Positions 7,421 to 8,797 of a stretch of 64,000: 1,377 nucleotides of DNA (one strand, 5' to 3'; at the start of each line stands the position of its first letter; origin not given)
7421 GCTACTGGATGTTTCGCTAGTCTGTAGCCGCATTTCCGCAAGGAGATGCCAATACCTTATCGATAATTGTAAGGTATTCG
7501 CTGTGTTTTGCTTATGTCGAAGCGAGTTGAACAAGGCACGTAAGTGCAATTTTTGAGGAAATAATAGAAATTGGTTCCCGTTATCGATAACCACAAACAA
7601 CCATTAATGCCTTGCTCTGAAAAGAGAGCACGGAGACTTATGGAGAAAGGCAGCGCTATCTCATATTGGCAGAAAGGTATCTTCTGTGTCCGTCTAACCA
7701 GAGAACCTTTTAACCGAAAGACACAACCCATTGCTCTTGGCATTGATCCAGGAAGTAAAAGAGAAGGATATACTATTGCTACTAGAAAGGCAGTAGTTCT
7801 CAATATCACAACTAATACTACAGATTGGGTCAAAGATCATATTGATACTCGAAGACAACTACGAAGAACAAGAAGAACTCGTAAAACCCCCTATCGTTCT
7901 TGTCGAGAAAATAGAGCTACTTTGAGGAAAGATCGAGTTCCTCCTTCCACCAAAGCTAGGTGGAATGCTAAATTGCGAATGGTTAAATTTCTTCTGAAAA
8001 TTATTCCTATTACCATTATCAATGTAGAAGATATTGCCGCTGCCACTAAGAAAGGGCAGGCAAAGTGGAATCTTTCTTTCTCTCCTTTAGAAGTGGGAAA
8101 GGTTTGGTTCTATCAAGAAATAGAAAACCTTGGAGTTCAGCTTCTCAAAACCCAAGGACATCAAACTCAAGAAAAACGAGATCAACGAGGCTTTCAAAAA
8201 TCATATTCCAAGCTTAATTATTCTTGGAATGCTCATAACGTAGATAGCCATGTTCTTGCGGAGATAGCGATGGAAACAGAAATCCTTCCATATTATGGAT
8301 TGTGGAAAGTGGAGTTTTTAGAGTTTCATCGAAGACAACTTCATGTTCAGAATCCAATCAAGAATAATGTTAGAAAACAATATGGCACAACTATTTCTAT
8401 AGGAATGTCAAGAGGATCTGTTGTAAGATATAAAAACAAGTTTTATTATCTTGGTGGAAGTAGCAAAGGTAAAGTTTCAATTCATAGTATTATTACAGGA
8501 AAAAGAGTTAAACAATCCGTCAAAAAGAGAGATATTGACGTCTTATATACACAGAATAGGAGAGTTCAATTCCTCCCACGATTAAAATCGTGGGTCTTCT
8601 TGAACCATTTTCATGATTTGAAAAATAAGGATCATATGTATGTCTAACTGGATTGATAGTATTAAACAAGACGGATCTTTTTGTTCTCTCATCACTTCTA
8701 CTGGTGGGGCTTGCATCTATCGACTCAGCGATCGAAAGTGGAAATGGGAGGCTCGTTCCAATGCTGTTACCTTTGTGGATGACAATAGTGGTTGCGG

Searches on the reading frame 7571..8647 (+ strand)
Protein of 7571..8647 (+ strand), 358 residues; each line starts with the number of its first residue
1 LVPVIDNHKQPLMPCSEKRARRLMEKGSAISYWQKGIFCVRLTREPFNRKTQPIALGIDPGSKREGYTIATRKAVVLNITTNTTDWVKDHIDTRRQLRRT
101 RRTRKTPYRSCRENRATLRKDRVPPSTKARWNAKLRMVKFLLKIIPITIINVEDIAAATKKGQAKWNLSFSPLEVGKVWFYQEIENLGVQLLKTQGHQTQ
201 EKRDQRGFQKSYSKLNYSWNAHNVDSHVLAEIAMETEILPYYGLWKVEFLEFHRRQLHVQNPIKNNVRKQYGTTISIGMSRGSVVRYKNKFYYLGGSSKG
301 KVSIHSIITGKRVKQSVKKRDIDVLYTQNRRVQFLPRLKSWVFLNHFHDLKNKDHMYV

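Call 21: search_protein_families(library=pfam, proteins=[window:7571-8647:+], max_evalue=0.01)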
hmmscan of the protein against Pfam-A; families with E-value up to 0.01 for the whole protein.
window:7571-8647:+ (358 aa): 1 family
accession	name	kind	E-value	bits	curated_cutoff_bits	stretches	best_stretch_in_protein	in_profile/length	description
PF14239.11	RRXRR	-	2.1e-38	132.4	25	1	2-161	1-160/174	RRXRR protein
